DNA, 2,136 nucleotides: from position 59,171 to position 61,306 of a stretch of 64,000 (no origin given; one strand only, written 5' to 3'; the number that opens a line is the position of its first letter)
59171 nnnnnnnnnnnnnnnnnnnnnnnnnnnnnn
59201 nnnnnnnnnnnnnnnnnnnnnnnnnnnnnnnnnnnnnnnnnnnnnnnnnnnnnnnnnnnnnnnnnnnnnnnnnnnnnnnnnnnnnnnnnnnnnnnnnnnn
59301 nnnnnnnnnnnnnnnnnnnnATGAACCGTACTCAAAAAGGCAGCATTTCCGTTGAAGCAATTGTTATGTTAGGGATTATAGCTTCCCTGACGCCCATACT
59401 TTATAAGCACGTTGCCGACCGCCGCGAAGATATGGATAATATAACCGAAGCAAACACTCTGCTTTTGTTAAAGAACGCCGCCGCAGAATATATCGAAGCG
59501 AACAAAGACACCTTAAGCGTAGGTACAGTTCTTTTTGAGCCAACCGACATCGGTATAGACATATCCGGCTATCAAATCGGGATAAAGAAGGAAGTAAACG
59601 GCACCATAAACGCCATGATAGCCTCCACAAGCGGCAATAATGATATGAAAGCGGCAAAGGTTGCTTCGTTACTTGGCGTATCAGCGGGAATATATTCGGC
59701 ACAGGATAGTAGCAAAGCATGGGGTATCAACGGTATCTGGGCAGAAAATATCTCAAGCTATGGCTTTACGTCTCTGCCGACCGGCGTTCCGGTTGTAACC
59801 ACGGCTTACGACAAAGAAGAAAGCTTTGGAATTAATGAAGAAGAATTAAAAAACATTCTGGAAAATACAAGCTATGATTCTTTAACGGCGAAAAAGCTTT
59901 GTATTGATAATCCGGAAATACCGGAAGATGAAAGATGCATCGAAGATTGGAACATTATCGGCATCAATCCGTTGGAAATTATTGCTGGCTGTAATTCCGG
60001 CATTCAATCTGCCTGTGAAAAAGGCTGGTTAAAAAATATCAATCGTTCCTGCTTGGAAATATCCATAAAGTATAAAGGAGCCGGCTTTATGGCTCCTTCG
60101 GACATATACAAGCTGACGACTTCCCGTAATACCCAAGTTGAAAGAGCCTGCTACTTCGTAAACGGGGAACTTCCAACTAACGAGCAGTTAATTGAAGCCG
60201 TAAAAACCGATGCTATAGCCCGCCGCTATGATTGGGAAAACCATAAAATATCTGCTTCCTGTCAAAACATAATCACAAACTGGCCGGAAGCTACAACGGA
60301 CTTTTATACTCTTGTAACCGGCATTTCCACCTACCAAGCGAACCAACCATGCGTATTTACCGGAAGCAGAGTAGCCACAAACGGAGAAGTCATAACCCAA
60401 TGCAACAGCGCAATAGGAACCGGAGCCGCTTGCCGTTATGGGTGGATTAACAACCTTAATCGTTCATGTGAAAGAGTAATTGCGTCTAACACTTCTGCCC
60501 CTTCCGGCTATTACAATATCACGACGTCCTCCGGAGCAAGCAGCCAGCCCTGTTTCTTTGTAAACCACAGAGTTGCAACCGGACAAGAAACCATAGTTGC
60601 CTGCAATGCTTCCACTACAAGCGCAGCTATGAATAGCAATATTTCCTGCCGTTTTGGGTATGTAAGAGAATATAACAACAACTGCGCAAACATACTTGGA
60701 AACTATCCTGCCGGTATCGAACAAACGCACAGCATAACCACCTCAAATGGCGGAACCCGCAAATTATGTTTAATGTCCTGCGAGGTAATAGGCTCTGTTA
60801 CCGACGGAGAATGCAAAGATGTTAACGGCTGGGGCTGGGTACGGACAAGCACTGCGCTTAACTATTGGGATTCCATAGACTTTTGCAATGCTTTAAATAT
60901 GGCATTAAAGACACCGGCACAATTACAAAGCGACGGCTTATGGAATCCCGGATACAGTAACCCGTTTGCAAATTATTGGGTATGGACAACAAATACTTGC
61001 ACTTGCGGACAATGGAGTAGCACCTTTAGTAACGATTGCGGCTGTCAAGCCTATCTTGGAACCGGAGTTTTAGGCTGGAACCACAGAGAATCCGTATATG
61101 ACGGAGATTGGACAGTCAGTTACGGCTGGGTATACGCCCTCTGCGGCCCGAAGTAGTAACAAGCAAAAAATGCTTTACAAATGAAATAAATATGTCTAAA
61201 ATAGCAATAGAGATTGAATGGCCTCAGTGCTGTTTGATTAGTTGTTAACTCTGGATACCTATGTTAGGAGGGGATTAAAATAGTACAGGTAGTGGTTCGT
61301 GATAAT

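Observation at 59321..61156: Undescribed surface-protein architecture: prepilin-type leader + 4-Cys modules + lectin-like end, present as two diverged paralogues with no pilus machinery nearby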

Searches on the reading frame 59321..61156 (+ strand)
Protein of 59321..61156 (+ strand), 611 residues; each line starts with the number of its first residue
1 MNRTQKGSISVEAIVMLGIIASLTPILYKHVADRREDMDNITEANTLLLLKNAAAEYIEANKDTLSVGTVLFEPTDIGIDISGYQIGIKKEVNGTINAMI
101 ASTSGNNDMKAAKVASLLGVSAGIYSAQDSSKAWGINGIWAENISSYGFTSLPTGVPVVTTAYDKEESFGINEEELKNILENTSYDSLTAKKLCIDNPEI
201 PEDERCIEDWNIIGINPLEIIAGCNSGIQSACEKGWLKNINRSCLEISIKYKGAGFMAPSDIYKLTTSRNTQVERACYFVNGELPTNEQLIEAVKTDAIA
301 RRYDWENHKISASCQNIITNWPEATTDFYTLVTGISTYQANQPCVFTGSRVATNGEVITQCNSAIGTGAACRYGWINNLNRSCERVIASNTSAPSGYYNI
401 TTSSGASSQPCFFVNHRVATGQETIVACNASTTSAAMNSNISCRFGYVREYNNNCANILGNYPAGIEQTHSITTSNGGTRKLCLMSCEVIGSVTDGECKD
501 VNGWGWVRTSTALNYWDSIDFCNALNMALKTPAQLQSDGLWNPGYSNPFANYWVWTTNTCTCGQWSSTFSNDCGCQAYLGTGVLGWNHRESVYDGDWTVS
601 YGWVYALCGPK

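Call 8: search_protein_families(library=pfam, proteins=[window:59321-61156:+], max_evalue=1)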
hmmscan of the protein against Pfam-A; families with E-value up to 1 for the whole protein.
window:59321-61156:+ (611 aa): 1 family
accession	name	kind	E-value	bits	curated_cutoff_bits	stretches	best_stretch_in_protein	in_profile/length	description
PF00193.23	Xlink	-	2.2e-05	25.1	27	1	336-386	14-61/92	Extracellular link domain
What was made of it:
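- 59969..60775 (+): Four tandem alpha/beta modules, residues 217-485. Three have 4 Cys and one has 2 Cys. Sub-threshold Pfam Xlink hit at 336-386: 25.1 bits against a cut-off of 27 (call 8).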

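Call 9: search_protein_families(library=ncbifam, proteins=[window:59321-61156:+], max_evalue=1)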
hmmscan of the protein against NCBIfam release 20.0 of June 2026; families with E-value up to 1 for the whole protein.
window:59321-61156:+ (611 aa): 2 families
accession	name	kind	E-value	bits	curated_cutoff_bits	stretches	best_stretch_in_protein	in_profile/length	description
NF040941.1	GGGWT_bact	domain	0.0019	18.2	30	1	382-406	1-25/46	fibrinogen-like YCDxxxxGGGW domain-containing protein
NF011801.0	PRK15266.1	equivalog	0.015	15.3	219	1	46-150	14-118/143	subtilase cytotoxin subunit B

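Call 13: find_homologous_proteins(query=window:59321-61156:+)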
Query window:59321-61156:+ (611 aa): 83 proteins with E <= 0.001 among 8000 candidates.
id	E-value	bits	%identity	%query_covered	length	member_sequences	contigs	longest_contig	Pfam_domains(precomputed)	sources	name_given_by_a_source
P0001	0.0e+0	1390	99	100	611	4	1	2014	-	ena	-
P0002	2.6e-271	920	66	100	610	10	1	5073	-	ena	-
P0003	1.9e-270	917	67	81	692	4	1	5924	-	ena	-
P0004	1.4e-266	904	65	100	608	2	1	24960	-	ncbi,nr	ncbi:MAG: hypothetical protein IKD08_02310 [Alphaproteobacteria bacterium]|nr:hypothetical protein [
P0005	9.7e-250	849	58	79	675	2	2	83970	-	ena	-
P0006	6.6e-201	687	54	100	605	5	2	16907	-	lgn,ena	-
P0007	1.8e-188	646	72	65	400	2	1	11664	-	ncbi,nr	ncbi:MAG: hypothetical protein IKD08_05470, partial [Alphaproteobacteria bacterium]|nr:hypothetical 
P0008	2.4e-187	643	60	84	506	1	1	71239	-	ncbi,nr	ncbi:MAG: hypothetical protein IKD08_01980 [Alphaproteobacteria bacterium]|nr:hypothetical protein [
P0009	2.0e-185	636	62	67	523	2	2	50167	-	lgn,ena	-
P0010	1.8e-183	630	65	60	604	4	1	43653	PF00193.24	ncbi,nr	ncbi:MAG: hypothetical protein IKD08_04465 [Alphaproteobacteria bacterium]|nr:hypothetical protein [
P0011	1.9e-178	613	61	71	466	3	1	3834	-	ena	-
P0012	9.2e-162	558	54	81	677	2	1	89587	-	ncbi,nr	ncbi:MAG: hypothetical protein IKD08_00345 [Alphaproteobacteria bacterium]|nr:hypothetical protein [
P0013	9.4e-155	535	54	77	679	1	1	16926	-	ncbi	-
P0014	2.4e-150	520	65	52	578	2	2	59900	-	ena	-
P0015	9.4e-147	508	57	52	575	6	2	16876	-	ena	-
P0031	3.0e-99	352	48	65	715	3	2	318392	-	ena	-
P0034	4.3e-93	331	58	44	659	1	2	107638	-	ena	-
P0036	3.9e-92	328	47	63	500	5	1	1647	-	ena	-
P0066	2.5e-41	160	36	44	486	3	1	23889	-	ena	-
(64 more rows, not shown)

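Call 24: find_encoding_contigs(protein=P0031, flank=10000, max_places=2)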
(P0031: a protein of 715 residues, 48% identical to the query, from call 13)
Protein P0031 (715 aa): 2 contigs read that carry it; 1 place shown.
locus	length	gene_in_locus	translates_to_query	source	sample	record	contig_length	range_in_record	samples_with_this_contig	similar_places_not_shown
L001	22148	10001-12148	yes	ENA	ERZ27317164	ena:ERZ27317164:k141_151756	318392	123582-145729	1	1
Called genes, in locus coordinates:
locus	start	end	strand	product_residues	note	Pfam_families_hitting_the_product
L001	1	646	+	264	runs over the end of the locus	PF01618:MotA_ExbB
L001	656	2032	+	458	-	PF00158:Sigma54_activat, PF14532:Sigma54_activ_2, PF07728:AAA_5 (weak), PF25601:AAA_lid_14, PF02954:HTH_8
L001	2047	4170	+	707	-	PF00771:FHIPEP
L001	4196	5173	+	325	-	PF00448:SRP54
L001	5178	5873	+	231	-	PF01656:CbiA (weak), PF13614:AAA_31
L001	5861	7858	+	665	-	-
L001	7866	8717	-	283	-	PF08501:Shikimate_dh_N, PF18317:SDH_C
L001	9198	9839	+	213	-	PF01135:PCMT, PF00398:RrnaAD, PF13649:Methyltransf_25 (faint)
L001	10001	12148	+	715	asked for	-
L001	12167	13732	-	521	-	PF08245:Mur_ligase_M, PF02875:Mur_ligase_C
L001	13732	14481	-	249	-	PF00561:Abhydrolase_1, PF12146:Hydrolase_4, PF12697:Abhydrolase_6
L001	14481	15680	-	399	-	PF01820:Dala_Dala_lig_N, PF07478:Dala_Dala_lig_C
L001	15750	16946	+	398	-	PF07690:MFS_1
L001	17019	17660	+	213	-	-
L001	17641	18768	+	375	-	PF04055:Radical_SAM, PF12544:LAM_C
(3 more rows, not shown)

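Call 26: find_encoding_contigs(protein=P0034, flank=10000, max_places=2)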
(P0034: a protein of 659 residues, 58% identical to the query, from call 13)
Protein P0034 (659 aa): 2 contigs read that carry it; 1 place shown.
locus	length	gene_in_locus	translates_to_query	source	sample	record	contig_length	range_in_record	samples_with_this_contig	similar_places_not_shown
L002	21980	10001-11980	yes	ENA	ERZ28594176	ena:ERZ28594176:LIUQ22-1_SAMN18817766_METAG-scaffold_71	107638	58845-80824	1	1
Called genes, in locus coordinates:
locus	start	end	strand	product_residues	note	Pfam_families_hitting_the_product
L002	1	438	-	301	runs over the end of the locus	PF00383:dCMP_cyt_deam_1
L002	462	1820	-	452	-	PF02878:PGM_PMM_I, PF02879:PGM_PMM_II, PF02880:PGM_PMM_III, PF00408:PGM_PMM_IV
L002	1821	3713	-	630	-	PF06480:FtsH_ext, PF06068:TIP49 (weak), PF00004:AAA, PF07728:AAA_5 (weak), PF13401:AAA_22 (faint), PF17862:AAA_lid_3, PF01434:Peptidase_M41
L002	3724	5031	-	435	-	PF01171:ATP_bind_3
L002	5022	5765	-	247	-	PF13428:TPR_14 (faint), PF07719:TPR_2 (faint), PF13432:TPR_16, PF13174:TPR_6 (weak)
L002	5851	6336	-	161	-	PF00691:OmpA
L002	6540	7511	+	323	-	PF07309:FlaF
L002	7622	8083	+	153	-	PF09424:YqeY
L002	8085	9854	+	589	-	PF01807:Zn_ribbon_DnaG, PF08275:DNAG_N, PF01751:Toprim, PF13155:Toprim_2, PF13662:Toprim_4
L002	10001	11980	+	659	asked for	-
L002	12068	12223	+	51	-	-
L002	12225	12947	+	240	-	-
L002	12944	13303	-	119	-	-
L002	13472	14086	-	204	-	PF00163:Ribosomal_S4, PF01479:S4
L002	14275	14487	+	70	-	PF11324:DUF3126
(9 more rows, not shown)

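Call 27: find_encoding_contigs(protein=P0008, flank=10000, max_places=2)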
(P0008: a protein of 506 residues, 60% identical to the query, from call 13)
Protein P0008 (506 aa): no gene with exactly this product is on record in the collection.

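Call 36: predict_structure(alignment_id=A1)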
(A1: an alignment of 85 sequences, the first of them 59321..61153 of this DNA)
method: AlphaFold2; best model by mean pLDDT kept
length: 611 residues; sequences in the alignment: 85
mean_pLDDT: 85.4   pTM: 0.57
mean pLDDT of the five models: 85.4, 84.8, 84.3, 84.0, 83.1
residues with pLDDT >= 90: 296; 70-90: 227; 50-70: 70; < 50: 18
segments of 3 or more residues with pLDDT < 50: 1-7, 165-171
pLDDT, mean of each block of 10 residues (from residue 1): 44 67 69 77 85 85 83 85 87 85 82 82 81 81 86 84 54 57 57 70 65 74 94 92 94 93 95 96 97 97 96 98 97 96 97 97 85 96 97 96 91 97 98 97 98 93 92 96 86 89 90 92 91 90 82 90 66 87 88 60 85 80
secondary structure, 60 per line:
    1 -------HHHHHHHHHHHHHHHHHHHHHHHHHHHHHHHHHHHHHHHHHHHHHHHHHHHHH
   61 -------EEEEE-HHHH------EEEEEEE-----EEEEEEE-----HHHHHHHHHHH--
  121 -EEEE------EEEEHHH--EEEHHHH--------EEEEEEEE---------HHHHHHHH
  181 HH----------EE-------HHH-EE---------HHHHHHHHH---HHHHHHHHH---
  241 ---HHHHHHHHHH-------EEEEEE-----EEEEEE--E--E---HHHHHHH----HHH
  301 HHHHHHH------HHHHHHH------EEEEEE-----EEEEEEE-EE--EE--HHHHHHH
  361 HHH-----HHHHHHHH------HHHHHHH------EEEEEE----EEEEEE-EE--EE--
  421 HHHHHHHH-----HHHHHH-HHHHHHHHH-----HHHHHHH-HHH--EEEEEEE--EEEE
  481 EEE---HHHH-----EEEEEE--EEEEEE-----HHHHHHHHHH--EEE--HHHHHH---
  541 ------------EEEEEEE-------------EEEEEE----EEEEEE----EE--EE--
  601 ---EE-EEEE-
elements in order: H8-60 E68-72 H74-77 E84-90 E96-102 H108-118 E122-125 E132-135 E141-143 H144-147 E156-163 H173-182 H217-225 H229-237 H244-253 E261-266 E272-277 H287-293 H298-307 H314-320 E327-332 E338-344 H354-363 H369-376 H383-389 E396-401 E406-411 H421-428 H434-439 H441-449 H455-461 E468-474 E477-483 H487-490 E496-501 E504-509 H515-524 E527-529 H532-537 E553-559 E573-578 E583-588 E607-610
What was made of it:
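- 59816..59968 (+): Linker, residues 166-216, with one Cys pair (C194, C206). Model confidence is low here. pLDDT 54-70 in the AF2 model (call 36).
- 59969..60775 (+): AF2 pLDDT above 90, with a repeated helix-helix-helix-hairpin pattern (call 36).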

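Call 42: fold_search(model_id=the predicted structure, library=pdb)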
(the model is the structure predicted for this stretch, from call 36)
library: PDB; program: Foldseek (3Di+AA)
matches with E <= 10: 433; with E <= 0.001: 0
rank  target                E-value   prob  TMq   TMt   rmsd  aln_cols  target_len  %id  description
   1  8oks_A                2.1e-02  1.00  0.13  0.59   5.6       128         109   12  Crystal structure of Bdellovibrio bacteriovorus Bd2740 C-terminal domain (released 2023-10-25)
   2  8e29_A                3.1e-02  0.03  0.07  0.06  37.0       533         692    9  Human Dis3L2 in complex with hairpin C-U12 (released 2023-03-01)
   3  2ix1_A                1.8e-01  0.03  0.05  0.05  28.8       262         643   10  RNase II D209N mutant (released 2006-10-05)
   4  5jea_J                2.9e-01  0.02  0.05  0.03  30.9       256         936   11  Structure of a cytoplasmic 11-subunit RNA exosome complex including Ski7, bound to RNA (released 2016-07-13)
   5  3t3a_A                3.1e-01  0.63  0.12  0.49   6.0       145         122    8  Crystal structure of H107R mutant of extracellular domain of mouse receptor NKR-P1A (released 2011-08-10)
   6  6puv                  3.5e-01  0.35  0.11  0.43  10.7       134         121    9  Crystal Structure of the Carbohydrate Recognition Domain of the Human Macrophage Galactose C-Type Lectin (released 2020-07-22)
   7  8e28_A                3.7e-01  0.01  0.06  0.06  36.8       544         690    8  Human Dis3L2 in complex with hairpin A-GCU14 (released 2023-03-01)
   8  4wrf                  4.5e-01  0.35  0.10  0.35   6.6       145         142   10  Crystal Structure of Surfactant Protein-A DEDN Mutant (E171D/P175E/R197N/K203D) Complexed with Mannose (released 2016-02-10)
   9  6lqs_R4               5.0e-01  0.02  0.05  0.03  30.4       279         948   10  Cryo-EM structure of 90S small subunit preribosomes in transition states (State D) (released 2020-09-16)
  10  8umo_J                5.3e-01  0.69  0.13  0.58   4.5       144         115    9  Murine CD94-NKG2A receptor in complex with Qa-1b presenting AMAPRTLLL (released 2024-01-17)
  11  1hup                  5.3e-01  0.47  0.12  0.42   5.0       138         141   12  HUMAN MANNOSE BINDING PROTEIN CARBOHYDRATE RECOGNITION DOMAIN TRIMERIZES THROUGH A TRIPLE ALPHA-HELICAL COILED-COIL (released 1995-10-15)
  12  3eq2_B                5.3e-01  0.38  0.10  0.15  13.2       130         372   14  Structure of Hexagonal Crystal form of Pseudomonas aeruginosa RssB (released 2009-10-20)
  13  1k9j_B                5.7e-01  0.63  0.13  0.51   5.4       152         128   12  Complex of DC-SIGNR and GlcNAc2Man3 (released 2001-12-21)
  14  4wrc                  5.7e-01  0.30  0.11  0.36   6.6       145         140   10  Crystal Structure of Surfactant Protein-A DEDN Mutant (E171D/P175E/R197N/K203D) (released 2016-02-10)
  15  5e4k                  6.0e-01  0.28  0.13  0.18  16.5       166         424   10  Structure of ligand binding region of uPARAP at pH 7.4 (released 2016-08-10)
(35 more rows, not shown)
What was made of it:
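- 60776..61156 (+): C-terminal C-type-lectin-like domain, residues 486-611, plus the stop codon. Foldseek against PDB: Bdellovibrio Bd2740 tip domain 8oks (E 0.02, prob 1.0), followed by many CTLDs (call 42).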

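Call 53: find_encoding_contigs(protein=P0036, flank=3000, max_places=5)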
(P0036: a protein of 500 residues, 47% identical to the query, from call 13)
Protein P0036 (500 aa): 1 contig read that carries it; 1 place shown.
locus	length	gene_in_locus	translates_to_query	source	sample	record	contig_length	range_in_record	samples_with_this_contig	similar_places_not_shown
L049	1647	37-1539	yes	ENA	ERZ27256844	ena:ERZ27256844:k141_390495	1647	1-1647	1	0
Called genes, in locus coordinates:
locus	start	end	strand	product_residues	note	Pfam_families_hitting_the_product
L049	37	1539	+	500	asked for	-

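Call 54: find_encoding_contigs(protein=P0066, flank=10000, max_places=5)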
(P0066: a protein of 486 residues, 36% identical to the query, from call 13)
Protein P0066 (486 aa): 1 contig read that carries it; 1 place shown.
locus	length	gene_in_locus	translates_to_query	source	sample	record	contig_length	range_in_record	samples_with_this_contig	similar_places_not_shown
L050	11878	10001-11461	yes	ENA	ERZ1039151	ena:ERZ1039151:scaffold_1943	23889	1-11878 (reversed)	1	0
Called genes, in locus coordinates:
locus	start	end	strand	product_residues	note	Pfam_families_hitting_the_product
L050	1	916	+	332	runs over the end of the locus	PF00579:tRNA-synt_1b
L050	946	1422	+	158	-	PF04608:PgpA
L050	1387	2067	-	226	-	PF01569:PAP2, PF14378:PAP2_3 (faint)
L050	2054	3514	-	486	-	PF02366:PMT (weak), PF13231:PMT_2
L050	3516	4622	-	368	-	PF03739:LptF_LptG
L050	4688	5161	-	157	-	PF21982:RecX_HTH1 (faint)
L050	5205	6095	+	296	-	PF01430:HSP33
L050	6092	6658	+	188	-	-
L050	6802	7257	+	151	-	-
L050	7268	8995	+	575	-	PF03485:Arg_tRNA_synt_N, PF00750:tRNA-synt_1d, PF05746:DALR_1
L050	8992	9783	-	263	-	PF01513:NAD_kinase, PF20143:NAD_kinase_C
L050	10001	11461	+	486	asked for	-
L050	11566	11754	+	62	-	-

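Call 90: find_encoding_contigs(protein=P0012, flank=10000, max_places=1)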
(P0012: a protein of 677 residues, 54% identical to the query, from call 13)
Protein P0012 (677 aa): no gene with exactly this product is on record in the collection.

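Call 91: find_encoding_contigs(protein=P0014, flank=10000, max_places=1)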
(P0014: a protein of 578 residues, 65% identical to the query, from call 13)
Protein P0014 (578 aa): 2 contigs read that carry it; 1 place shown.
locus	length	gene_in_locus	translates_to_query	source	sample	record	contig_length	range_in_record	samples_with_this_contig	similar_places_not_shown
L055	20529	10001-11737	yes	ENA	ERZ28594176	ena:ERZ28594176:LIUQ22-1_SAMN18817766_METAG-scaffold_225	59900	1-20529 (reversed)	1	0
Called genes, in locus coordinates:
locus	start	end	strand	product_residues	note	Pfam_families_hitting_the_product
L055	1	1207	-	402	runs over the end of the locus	PF13432:TPR_16 (weak), PF00515:TPR_1 (weak), PF13424:TPR_12 (weak), PF13489:Methyltransf_23, PF13847:Methyltransf_31, PF08241:Methyltransf_11, PF08242:Methyltransf_12, PF13649:Methyltransf_25, +8 more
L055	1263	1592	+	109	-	-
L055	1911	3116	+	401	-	PF13651:EcoRI_methylase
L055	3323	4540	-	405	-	PF13173:AAA_14, PF13635:DUF4143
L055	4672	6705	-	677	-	PF00535:Glycos_transf_2 (faint), PF13632:Glyco_trans_2_3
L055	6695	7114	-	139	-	-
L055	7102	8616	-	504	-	PF04349:MdoG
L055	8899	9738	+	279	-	PF05013:FGase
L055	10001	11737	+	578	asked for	-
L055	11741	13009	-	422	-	PF07690:MFS_1, PF13000:Acatn, PF07690:MFS_1 (weak)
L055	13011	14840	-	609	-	PF00009:GTP_EFTU, PF22042:EF-G_D2, PF03144:GTP_EFTU_D2, PF00679:EFG_C, PF21018:BipA_C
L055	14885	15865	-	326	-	PF00294:PfkB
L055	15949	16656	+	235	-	PF07264:EI24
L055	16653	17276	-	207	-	PF00730:HhH-GPD, PF00633:HHH (weak), PF10576:EndIII_4Fe-2S (weak)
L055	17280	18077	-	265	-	PF01113:DapB_N, PF05173:DapB_C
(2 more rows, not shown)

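Call 92: find_encoding_contigs(protein=P0004, flank=10000, max_places=1)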
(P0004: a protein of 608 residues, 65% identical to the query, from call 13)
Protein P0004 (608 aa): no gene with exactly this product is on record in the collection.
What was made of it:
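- On Type IV pilin / class III signal peptide: The rest of the MAG could not be fetched (calls 27, 90, 92).
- Tried and rejected: NCBI-only proteins P0008, P0012 and P0004 are not in the contig index (calls 27, 90, 92).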

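Call 108: fold_search(model_id=the predicted structure, library=viral)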
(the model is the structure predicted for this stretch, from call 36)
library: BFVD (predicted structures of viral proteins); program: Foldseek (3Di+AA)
matches with E <= 10: 513; with E <= 0.001: 0
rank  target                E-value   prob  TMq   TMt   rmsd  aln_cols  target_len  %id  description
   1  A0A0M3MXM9            2.9e-02  0.98  0.12  0.42   5.5       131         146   10  Membrane protein UL45 [Testudinid alphaherpesvirus 3]
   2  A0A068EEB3            4.7e-02  0.80  0.12  0.31  11.4       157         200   18  C-type lectin family protein [Pigeonpox virus]
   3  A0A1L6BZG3            7.0e-02  0.23  0.07  0.11  37.5       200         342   14  (no name in the UniProt tables at hand)
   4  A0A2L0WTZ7            7.9e-02  0.14  0.07  0.17  15.8       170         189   11  Ac132 [Oxyplax ochracea nucleopolyhedrovirus]
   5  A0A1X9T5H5            8.9e-02  0.98  0.13  0.24   5.5       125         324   10  C-type lectin protein [Ranid herpesvirus 3]
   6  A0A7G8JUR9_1          1.1e-01  0.08  0.08  0.07  24.3       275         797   11  ORF2 [Bemisia tabaci virga-like virus 1]
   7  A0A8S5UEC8            1.5e-01  0.41  0.09  0.15  21.4       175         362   12  Tail fiber protein [Podoviridae sp. ctjVy23]
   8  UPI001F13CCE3         1.8e-01  0.44  0.13  0.38   5.8       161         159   12  (no name look-up for this kind of identifier)
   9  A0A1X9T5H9            2.2e-01  0.93  0.13  0.41   5.6       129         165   10  C-type lectin protein [Ranid herpesvirus 3]
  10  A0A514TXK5            2.2e-01  0.12  0.05  0.10  13.5       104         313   12  (no name in the UniProt tables at hand)
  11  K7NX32                2.3e-01  0.84  0.12  0.37   6.7       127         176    9  F-lec2 protein [Chelonid alphaherpesvirus 5]
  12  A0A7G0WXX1            2.3e-01  0.82  0.13  0.40   6.0       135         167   10  C-type lectin family protein [Fowlpox virus]
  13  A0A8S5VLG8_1          2.3e-01  0.25  0.09  0.06  15.4       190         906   12  (no name in the UniProt tables at hand)
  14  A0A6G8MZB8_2          2.7e-01  0.10  0.06  0.04  16.2       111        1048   16  DNA-directed RNA polymerase [Cedratvirus kamchatka]
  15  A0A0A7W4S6            3.1e-01  0.69  0.12  0.39   5.9       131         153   15  Lectin-like protein EP153R [African swine fever virus]
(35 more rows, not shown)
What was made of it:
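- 60776..61156 (+): Viral C-type lectins also match (call 108).
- On C-type lectin-like domain (C-terminal domain): Foldseek: 8oks (prob 1.0, E 0.02), then NKR-P1A, MGL, DC-SIGNR and CD94 (call 42), and viral C-type lectins (call 108).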
